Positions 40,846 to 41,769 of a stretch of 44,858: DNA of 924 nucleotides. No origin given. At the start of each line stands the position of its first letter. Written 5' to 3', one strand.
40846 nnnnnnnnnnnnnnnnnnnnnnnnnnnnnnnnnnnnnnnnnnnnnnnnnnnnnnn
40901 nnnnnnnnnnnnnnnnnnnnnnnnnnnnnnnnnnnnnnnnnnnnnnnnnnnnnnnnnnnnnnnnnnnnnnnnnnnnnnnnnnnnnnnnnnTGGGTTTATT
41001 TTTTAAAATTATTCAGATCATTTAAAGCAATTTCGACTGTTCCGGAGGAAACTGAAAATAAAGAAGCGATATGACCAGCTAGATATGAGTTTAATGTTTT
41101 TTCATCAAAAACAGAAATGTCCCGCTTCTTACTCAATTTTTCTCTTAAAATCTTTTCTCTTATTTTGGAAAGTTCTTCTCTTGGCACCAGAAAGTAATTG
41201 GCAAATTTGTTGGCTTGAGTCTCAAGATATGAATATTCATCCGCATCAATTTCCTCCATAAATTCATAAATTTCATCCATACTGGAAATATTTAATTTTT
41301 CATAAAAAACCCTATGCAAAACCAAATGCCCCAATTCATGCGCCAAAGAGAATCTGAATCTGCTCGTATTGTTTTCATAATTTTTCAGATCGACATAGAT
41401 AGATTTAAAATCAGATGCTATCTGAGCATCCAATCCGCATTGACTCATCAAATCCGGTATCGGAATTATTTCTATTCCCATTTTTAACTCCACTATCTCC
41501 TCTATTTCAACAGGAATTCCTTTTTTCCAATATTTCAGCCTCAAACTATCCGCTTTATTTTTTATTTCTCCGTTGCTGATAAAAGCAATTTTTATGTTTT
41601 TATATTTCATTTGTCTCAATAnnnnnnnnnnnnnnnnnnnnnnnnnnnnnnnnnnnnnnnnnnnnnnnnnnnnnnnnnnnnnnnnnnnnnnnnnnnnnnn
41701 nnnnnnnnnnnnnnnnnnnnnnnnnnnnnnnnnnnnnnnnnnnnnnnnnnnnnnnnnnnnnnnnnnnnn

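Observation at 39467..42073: XRE repressor / ImmA-IrrE protease / RecB-like nuclease operon with a 40-bp perfect palindromic operator: candidate protease-gated nuclease switch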

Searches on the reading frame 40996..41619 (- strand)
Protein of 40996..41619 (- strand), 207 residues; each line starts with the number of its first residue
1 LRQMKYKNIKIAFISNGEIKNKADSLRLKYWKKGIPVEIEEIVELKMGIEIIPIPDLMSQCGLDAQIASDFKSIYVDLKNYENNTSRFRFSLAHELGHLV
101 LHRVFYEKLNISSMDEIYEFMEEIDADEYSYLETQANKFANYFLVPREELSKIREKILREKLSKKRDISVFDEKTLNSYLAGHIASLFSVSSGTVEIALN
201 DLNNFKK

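Call 3: search_protein_families(library=pfam, proteins=[window:40996-41619:-], max_evalue=0.01)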
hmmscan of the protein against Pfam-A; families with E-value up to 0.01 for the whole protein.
window:40996-41619:- (207 aa): 1 family
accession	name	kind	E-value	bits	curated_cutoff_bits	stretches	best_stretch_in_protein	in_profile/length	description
PF06114.19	Peptidase_M78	-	3.8e-11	43.3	22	1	80-199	34-122/123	IrrE N-terminal-like domain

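Call 6: search_protein_families(library=ncbifam, proteins=[window:40996-41619:-], max_evalue=0.01)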
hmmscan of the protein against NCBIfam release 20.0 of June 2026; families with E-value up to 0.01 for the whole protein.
window:40996-41619:- (207 aa): 2 families
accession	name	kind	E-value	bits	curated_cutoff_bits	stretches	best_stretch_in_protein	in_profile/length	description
NF052239.1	antitox_spr1629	equivalog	1.1e-11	44.4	335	1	71-159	191-265/377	spr1629 family repressor/antitoxin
TIGR03952.1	metzin_BF0631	equivalog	0.0037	16.3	208.1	1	75-117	216-262/351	zinc-dependent metalloproteinase lipoprotein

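Call 7: search_protein_families(library=padloc, proteins=[window:40996-41619:-], max_evalue=0.01)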
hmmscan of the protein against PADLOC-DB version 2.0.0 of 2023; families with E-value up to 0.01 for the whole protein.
window:40996-41619:- (207 aa): 17 families
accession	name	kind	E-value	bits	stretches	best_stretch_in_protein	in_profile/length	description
PDLC03954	RmrA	-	4.5e-15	53.4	1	7-151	129-258/380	-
PDLC04141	capP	-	1.5e-14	52.1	1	18-152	4-120/242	capP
PDLC03951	RmrA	-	1.1e-13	49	1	11-152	128-254/400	-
PDLC03947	RmrA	-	3.7e-13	47.1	1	13-151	135-258/383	-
PDLC03945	RmrA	-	2.8e-12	44.5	1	71-160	191-264/394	-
PDLC03944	RmrA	-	4.8e-12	43.6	1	17-152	126-250/384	-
PDLC03948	RmrA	-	6.7e-12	43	1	14-151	134-257/397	-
PDLC03949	RmrA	-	7.6e-11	39.5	1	48-156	152-237/363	-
PDLC03952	RmrA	-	2e-10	38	1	75-150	207-269/395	-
PDLC03943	RmrA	-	3.4e-08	31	1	81-103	185-207/370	-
PDLC03946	RmrA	-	1.2e-07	28.8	1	73-156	176-239/357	-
PDLC03953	RmrA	-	5.9e-07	27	1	85-152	205-251/373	-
PDLC03955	RmrA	-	1.1e-06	26.1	1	47-103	175-229/371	-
PDLC03950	RmrA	-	1.5e-06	25.5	1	31-154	141-248/369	-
PDLC03956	RmrA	-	7.7e-06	23.2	1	18-152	136-255/399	-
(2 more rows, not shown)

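Call 19: find_homologous_proteins(query=window:40996-41610:-, max_evalue=0.00001)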
Query window:40996-41610:- (204 aa): 310 proteins with E <= 0.00001 among 623 candidates; the best 120 are listed.
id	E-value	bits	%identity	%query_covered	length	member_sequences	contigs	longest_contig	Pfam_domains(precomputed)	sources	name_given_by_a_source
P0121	4.1e-126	436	100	100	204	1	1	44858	PF06114.20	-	-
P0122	1.3e-106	372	85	100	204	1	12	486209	PF06114.20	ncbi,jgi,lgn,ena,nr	ncbi:MAG: hypothetical protein UR66_C0002G0039 [Candidatus Moranbacteria bacterium GW2011_GWE1_35_17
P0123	5.6e-105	367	84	100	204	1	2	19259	PF06114.20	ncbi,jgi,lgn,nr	ncbi:MAG: hypothetical protein ACD_7C00163G0003 [uncultured bacterium]|nr:MAG: hypothetical protein 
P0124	1.6e-104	366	84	98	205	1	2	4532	PF06114.20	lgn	-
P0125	4.7e-94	331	73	100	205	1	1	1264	PF06114.20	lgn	-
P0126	7.8e-84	298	69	100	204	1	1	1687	PF06114.20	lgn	-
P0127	3.7e-83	296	68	100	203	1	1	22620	PF06114.20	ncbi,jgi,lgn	ncbi:MAG: ImmA/IrrE family metallo-endopeptidase [Parcubacteria group bacterium]|jgi:Zn-dependent pe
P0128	5.9e-83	295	68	100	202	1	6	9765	PF06114.20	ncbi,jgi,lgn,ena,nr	ncbi:MAG TPA: ImmA/IrrE family metallo-endopeptidase [Candidatus Saccharimonadales bacterium]|nr:Imm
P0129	9.0e-83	295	68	100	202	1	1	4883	PF06114.20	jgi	-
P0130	1.1e-82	294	69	98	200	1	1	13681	PF06114.20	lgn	-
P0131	1.9e-82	294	66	100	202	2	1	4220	PF06114.20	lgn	-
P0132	2.5e-82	293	68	100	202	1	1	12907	PF06114.20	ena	-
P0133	9.1e-82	291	68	100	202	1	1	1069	PF06114.20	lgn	-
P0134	3.2e-81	290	67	99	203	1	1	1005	PF06114.20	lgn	-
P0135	5.6e-81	289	66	100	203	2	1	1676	PF06114.20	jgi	jgi:Zn-dependent peptidase ImmA (M78 family)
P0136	7.3e-81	288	67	98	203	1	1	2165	PF06114.20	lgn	-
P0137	1.3e-80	288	66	100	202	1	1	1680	PF06114.20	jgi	jgi:Zn-dependent peptidase ImmA (M78 family)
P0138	1.3e-80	288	67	99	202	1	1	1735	PF06114.20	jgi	jgi:Zn-dependent peptidase ImmA (M78 family)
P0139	2.4e-80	287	66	99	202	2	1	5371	PF06114.20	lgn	-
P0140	6.6e-80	285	67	99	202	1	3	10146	PF06114.20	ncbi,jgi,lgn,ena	-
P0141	7.6e-80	285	65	99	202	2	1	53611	PF06114.20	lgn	-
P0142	7.9e-80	285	66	99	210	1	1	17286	PF06114.20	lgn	-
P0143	1.1e-79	285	67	100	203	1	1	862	PF06114.20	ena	-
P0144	1.5e-79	284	66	98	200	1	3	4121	PF06114.20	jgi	-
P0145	1.7e-79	284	65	99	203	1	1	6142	PF06114.20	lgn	-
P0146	1.9e-79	284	65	100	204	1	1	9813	PF06114.20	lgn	-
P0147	2.2e-79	284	66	100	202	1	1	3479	PF06114.20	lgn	-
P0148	2.5e-79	283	63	99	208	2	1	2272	PF06114.20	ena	-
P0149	8.8e-79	282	66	99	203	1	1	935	PF06114.20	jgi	jgi:Zn-dependent peptidase ImmA (M78 family)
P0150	5.5e-78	279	66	97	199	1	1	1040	PF06114.20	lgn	-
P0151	6.7e-78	279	65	100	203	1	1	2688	PF06114.20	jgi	jgi:Zn-dependent peptidase ImmA (M78 family)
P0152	2.4e-77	277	66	99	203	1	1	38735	PF06114.20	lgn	-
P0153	3.7e-77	276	63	100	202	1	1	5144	PF06114.20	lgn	-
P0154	4.7e-77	276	63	99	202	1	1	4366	PF06114.20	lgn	-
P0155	5.2e-77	276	63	100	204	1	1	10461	PF06114.20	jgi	jgi:hypothetical protein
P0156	1.4e-76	275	64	100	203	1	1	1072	PF06114.20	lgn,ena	-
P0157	1.9e-76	274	63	100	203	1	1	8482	PF06114.20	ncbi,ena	-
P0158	7.3e-74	266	62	99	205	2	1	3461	PF06114.20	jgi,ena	-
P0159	3.3e-73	264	61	99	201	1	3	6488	PF06114.20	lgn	-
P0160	9.4e-72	259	64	99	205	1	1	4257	PF06114.20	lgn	-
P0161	2.3e-64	235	65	84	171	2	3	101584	PF06114.20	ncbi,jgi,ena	-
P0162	9.1e-59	216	56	99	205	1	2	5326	PF06114.20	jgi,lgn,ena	-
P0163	1.8e-58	215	51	100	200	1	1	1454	PF06114.20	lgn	-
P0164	7.7e-58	213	52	100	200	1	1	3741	PF06114.20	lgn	-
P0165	6.1e-57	210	54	99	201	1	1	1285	PF06114.20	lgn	-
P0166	9.1e-57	210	51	96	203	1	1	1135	PF06114.20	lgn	-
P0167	9.4e-57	210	52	100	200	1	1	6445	PF06114.20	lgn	-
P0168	1.4e-56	209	54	99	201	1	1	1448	PF06114.20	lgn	-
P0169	3.3e-56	208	51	98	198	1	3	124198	PF06114.20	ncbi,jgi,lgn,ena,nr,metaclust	ncbi:hypothetical protein AMJ47_03000 [Parcubacteria bacterium DG_72]|nr:MAG: hypothetical protein A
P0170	4.4e-56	208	54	99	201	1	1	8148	PF06114.20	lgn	-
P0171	6.0e-56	207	53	100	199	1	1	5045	PF06114.20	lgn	-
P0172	6.2e-56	207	52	100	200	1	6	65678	PF06114.20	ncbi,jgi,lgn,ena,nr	ncbi:MAG: hypothetical protein US30_C0008G0003 [Candidatus Moranbacteria bacterium GW2011_GWF2_36_83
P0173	1.1e-55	206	50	98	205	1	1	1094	PF06114.20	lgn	-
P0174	3.3e-55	205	53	99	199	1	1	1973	PF06114.20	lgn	-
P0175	4.4e-55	204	52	100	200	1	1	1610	PF06114.20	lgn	-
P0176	4.7e-55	204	51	99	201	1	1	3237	PF06114.20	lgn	-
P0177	1.7e-54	203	50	98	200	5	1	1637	PF06114.20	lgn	-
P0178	1.5e-53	199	48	98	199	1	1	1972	PF06114.20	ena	-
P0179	3.7e-53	198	48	99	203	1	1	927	PF06114.20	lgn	-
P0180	4.9e-53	198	49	99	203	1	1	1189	PF06114.20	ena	-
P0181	7.0e-53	197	50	99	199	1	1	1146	PF06114.20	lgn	-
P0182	7.4e-53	197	50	99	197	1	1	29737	PF06114.20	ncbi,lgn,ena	-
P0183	1.0e-52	197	50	99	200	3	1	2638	PF06114.20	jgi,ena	-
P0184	1.6e-52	196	49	96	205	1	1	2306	PF06114.20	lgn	-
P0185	1.8e-52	196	50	100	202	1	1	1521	PF06114.20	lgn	-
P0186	2.0e-52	196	50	99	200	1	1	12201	PF06114.20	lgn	-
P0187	3.0e-52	195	49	100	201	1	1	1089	PF06114.20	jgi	jgi:hypothetical protein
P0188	3.6e-52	195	50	99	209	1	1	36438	PF06114.20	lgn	-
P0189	8.9e-52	194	49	98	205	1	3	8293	PF06114.20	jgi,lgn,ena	-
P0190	2.4e-51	192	51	98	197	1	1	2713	PF06114.20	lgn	-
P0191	2.4e-51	192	49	99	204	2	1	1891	PF06114.20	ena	-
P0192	3.0e-51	192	48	95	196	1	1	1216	PF06114.20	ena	-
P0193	3.2e-51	192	48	99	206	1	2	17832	PF06114.20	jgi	-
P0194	3.8e-51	192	48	100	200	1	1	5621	PF06114.20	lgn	-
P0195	4.4e-51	191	48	98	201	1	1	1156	PF06114.20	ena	-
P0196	1.0e-50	190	46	99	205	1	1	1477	PF06114.20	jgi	-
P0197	1.0e-50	190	45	98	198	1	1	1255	PF06114.20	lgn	-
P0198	1.2e-50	190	49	96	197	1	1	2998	PF06114.20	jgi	jgi:Zn-dependent peptidase ImmA (M78 family)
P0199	1.5e-50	190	48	99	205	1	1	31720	PF06114.20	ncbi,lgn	-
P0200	1.7e-50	189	48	99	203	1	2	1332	PF06114.20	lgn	-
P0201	2.0e-50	189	48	98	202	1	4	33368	PF06114.20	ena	-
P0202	3.4e-50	188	49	99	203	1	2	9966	PF06114.20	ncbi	-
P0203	4.3e-50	188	47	99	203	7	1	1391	PF06114.20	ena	-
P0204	6.3e-50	188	44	99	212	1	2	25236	PF06114.20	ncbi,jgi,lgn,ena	-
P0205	6.7e-50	188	46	97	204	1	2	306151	PF06114.20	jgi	jgi:Zn-dependent peptidase ImmA (M78 family)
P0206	6.9e-50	187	47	99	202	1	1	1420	PF06114.20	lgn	-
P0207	7.1e-50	187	46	99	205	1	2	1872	PF06114.20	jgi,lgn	-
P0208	1.1e-49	187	47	99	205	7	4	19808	PF06114.20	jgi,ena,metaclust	metaclust:\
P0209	1.6e-49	186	46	100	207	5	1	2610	PF06114.20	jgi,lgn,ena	-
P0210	2.0e-49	186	48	99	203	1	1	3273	PF06114.20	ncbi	-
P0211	2.1e-49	186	47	98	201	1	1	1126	PF06114.20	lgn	-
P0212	2.2e-49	186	47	100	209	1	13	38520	PF06114.20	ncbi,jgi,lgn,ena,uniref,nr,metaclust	ncbi:hypothetical protein A3B87_03355 [Candidatus Kuenenbacteria bacterium RIFCSPHIGHO2_02_FULL_39_1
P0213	2.5e-49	186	47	98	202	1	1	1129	PF06114.20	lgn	-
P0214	3.1e-49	185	47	100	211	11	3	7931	PF06114.20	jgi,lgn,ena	-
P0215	3.5e-49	185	47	99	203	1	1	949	PF06114.20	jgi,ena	-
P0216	4.3e-49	185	47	99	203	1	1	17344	PF06114.20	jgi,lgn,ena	-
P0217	5.2e-49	185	49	99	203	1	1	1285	PF06114.20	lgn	-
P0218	5.4e-49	185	49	99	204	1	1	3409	PF06114.20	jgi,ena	-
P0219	5.4e-49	185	49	98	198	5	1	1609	PF06114.20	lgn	-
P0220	5.9e-49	184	47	99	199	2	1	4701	PF06114.20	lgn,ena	-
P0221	6.3e-49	184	50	99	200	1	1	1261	PF06114.20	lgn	-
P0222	8.2e-49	184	48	100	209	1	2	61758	PF06114.20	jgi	-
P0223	8.8e-49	184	47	99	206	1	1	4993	PF06114.20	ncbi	-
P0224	1.1e-48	184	48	97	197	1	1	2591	PF06114.20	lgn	-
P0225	1.5e-48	183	46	98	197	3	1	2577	PF06114.20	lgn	-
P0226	1.7e-48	183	48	97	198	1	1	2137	PF06114.20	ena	-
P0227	1.8e-48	183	47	99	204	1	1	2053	PF06114.20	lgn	-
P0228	2.2e-48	183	49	98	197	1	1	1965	PF06114.20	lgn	-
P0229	2.8e-48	182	49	98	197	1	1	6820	PF06114.20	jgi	-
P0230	3.9e-48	182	45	100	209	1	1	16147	PF06114.20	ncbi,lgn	ncbi:MAG: ImmA/IrrE family metallo-endopeptidase [Candidatus Kuenenbacteria bacterium]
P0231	4.2e-48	182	47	99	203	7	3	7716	PF06114.20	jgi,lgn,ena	-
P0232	5.2e-48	181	43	98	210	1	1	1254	PF06114.20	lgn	-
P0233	5.3e-48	181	47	99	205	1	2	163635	PF06114.20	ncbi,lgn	-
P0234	5.4e-48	181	46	98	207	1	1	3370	PF06114.20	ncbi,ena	-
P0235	6.0e-48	181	45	98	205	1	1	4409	PF06114.20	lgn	-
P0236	6.6e-48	181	46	99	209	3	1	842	PF06114.20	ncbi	-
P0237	7.2e-48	181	44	99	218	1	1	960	PF06114.20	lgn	-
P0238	7.3e-48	181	46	98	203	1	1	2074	PF06114.20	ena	-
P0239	8.3e-48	181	45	98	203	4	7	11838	PF06114.20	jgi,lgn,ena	-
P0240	9.7e-48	180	46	99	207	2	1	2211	PF06114.20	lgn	-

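Call 20: find_encoding_contigs(protein=P0122, flank=5000, max_places=3)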
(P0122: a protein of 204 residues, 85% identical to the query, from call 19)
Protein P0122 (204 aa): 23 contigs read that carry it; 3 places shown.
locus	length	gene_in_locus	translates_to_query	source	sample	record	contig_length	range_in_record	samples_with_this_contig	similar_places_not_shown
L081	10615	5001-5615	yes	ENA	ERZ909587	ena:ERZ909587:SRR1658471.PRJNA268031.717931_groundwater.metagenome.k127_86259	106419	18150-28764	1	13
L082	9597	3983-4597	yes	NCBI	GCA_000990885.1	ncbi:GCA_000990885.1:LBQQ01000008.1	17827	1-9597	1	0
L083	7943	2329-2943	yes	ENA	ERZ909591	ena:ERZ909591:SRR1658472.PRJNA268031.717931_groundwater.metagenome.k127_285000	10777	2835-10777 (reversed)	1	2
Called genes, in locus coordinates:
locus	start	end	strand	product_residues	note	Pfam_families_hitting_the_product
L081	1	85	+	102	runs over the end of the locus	PF00467:KOW (weak), PF17136:ribosomal_L24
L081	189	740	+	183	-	PF00281:Ribosomal_L5, PF00673:Ribosomal_L5_C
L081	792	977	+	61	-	PF00253:Ribosomal_S14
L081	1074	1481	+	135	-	PF00410:Ribosomal_S8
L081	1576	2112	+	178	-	PF00347:Ribosomal_L6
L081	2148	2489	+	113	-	PF00861:Ribosomal_L18p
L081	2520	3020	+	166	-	PF00333:Ribosomal_S5, PF03719:Ribosomal_S5_C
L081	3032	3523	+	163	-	PF00828:Ribosomal_L27A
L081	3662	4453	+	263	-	-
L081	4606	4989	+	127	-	PF12844:HTH_19 (faint), PF13560:HTH_31 (weak)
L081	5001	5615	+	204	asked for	PF06114:Peptidase_M78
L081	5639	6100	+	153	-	PF04191:PEMT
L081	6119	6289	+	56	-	-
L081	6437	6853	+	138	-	PF01741:MscL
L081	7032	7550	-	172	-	-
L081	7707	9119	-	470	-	-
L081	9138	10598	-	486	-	PF01406:tRNA-synt_1e, PF09334:tRNA-synt_1g, PF00133:tRNA-synt_1 (weak), PF09190:DALR_2, PF23493:CysS_C (weak)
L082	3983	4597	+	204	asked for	PF06114:Peptidase_M78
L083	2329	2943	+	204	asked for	PF06114:Peptidase_M78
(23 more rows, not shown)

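Call 21: find_encoding_contigs(protein=P0127, flank=5000, max_places=3)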
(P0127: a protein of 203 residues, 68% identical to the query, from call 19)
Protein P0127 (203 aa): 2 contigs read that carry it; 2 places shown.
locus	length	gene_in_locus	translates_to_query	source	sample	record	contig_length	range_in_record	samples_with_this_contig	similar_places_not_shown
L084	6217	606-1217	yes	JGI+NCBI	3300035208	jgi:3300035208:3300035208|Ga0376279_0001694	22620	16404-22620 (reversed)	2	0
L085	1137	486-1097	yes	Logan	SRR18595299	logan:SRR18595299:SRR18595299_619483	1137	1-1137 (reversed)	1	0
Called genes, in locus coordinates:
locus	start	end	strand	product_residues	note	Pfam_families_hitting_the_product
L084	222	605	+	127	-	PF12844:HTH_19, PF13560:HTH_31 (weak)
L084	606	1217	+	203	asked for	PF06114:Peptidase_M78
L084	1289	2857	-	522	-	PF01676:Metalloenzyme, PF06415:iPGM_N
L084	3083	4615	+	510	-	PF12072:RNase_Y_N, PF22891:KH_PNO1_2nd (faint), PF00013:KH_1, PF01966:HD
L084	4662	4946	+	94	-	PF14908:HU-CCDC81_euk_1, PF18291:HU-HIG, PF00216:Bac_DNA_binding, PF18175:HU-CCDC81_bac_2 (weak)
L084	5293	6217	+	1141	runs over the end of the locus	PF04563:RNA_pol_Rpb2_1, PF04561:RNA_pol_Rpb2_2, PF04565:RNA_pol_Rpb2_3, PF10385:RNA_pol_Rpb2_45, PF00562:RNA_pol_Rpb2_6, PF04560:RNA_pol_Rpb2_7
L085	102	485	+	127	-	PF12844:HTH_19, PF13560:HTH_31 (weak)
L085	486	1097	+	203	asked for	PF06114:Peptidase_M78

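Call 22: find_encoding_contigs(protein=P0169, flank=5000, max_places=3)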
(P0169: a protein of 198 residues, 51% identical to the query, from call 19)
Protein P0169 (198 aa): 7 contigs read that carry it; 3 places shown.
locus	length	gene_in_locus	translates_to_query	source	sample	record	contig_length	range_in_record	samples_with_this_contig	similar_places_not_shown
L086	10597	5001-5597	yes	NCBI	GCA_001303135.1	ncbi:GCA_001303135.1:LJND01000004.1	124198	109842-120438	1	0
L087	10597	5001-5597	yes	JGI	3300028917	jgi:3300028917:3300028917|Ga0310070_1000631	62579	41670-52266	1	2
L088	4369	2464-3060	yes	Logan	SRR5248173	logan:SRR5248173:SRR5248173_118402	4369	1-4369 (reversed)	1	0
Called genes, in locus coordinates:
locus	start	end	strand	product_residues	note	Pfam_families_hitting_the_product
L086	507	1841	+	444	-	PF04326:SLFN_AlbA_2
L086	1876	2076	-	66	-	-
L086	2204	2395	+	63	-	-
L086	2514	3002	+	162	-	PF01327:Pep_deformylase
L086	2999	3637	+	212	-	PF01135:PCMT, PF01209:Ubie_methyltran (weak), PF13847:Methyltransf_31 (weak)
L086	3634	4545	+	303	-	PF02618:YceG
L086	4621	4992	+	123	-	PF13560:HTH_31, PF01381:HTH_3 (weak), PF12844:HTH_19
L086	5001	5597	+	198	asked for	PF06114:Peptidase_M78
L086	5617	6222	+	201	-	-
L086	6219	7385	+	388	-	-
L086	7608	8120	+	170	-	PF00466:Ribosomal_L10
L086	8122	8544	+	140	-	PF16320:Ribosomal_L12_N, PF00542:Ribosomal_L12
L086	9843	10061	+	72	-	-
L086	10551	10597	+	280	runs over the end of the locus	-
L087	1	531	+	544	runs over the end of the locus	-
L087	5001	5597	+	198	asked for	PF06114:Peptidase_M78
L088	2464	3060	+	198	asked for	PF06114:Peptidase_M78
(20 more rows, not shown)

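Call 27: find_related_loci(query=A2, collection=metagenome_contigs, flank=4000)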
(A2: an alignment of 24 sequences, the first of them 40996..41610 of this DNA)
Query A2 (204 aa) in metagenome_contigs; peptide patterns used: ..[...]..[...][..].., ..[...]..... (x = any residue, [..] = any of these).
600 stretches matched a pattern (row limit reached: there are more); 402 encode a relative of the query (tblastn E <= 1e-3); the best 80 are kept; 80 distinct loci.
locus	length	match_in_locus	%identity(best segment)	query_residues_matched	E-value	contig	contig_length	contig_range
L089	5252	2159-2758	49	1-199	5e-59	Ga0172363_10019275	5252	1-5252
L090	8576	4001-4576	46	4-198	3e-53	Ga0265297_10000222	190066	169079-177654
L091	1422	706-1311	49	1-201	2e-52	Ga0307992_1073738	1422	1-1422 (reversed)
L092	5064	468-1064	43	3-202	3e-49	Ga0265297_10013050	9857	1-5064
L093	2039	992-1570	36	5-193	2e-34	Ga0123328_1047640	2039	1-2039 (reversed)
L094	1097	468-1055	35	5-200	3e-35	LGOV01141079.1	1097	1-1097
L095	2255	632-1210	35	5-193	1e-33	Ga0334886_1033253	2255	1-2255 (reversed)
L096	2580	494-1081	36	1-193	3e-33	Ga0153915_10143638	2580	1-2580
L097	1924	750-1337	38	1-193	8e-33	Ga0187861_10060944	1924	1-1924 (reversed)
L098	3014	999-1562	33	6-192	2e-32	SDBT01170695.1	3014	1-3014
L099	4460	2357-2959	34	3-197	5e-31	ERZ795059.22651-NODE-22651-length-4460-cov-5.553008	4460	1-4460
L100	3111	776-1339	34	7-193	1e-30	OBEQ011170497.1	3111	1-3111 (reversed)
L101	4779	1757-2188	42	15-156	8e-31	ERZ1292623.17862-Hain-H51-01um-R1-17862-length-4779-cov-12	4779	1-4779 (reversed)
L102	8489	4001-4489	38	32-193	3e-30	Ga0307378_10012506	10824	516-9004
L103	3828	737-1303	33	4-189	4e-30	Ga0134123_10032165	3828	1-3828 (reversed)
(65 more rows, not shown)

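Call 34: find_encoding_contigs(protein=P0142, flank=5000, max_places=2)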
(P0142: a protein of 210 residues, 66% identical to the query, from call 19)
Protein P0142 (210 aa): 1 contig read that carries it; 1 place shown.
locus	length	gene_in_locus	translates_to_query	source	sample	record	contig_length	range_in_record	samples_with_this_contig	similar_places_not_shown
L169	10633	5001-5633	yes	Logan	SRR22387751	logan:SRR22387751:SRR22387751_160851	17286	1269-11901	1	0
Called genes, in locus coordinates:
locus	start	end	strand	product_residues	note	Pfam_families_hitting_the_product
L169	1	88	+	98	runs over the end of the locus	-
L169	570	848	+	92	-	-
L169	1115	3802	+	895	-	PF04313:HSDR_N (faint), PF02384:N6_Mtase, PF01170:UPF0020 (faint), PF20473:MmeI_Mtase, PF07669:Eco57I, PF12950:TaqI_C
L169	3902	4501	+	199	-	-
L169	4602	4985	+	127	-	PF12844:HTH_19 (weak), PF13560:HTH_31 (weak)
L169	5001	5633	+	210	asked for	PF06114:Peptidase_M78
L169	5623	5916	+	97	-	-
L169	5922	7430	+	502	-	PF12705:PDDEXK_1 (weak), PF13482:RNase_H_2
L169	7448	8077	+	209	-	-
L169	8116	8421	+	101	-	-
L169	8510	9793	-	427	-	PF00278:Orn_DAP_Arg_deC, PF02784:Orn_Arg_deC_N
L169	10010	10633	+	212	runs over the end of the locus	PF00702:Hydrolase, PF12710:HAD (weak), PF13419:HAD_2, PF13242:Hydrolase_like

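Call 35: find_encoding_contigs(protein=P0141, flank=5000, max_places=2)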
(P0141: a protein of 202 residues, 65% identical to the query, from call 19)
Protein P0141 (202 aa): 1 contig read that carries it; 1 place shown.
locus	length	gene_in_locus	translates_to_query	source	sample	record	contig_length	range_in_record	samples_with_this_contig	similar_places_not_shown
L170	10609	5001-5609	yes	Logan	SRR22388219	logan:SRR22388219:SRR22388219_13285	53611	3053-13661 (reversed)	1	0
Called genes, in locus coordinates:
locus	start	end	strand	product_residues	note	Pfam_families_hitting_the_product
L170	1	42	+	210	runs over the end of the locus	PF12686:DUF3800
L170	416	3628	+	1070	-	PF04851:ResIII (weak), PF13086:AAA_11, PF13245:AAA_19, PF13604:AAA_30 (weak), PF01443:Viral_helicase1 (faint), PF13086:AAA_11, PF13087:AAA_12, PF13091:PLDc_2 (weak)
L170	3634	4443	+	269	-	PF18928:DUF5677 (weak)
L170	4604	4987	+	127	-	PF13560:HTH_31, PF01381:HTH_3 (weak)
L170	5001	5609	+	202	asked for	PF06114:Peptidase_M78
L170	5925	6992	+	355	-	PF02661:Fic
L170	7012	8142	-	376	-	PF01368:DHH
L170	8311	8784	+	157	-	-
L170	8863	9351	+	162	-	PF02367:TsaE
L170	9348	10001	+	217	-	PF00160:Pro_isomerase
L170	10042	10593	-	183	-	-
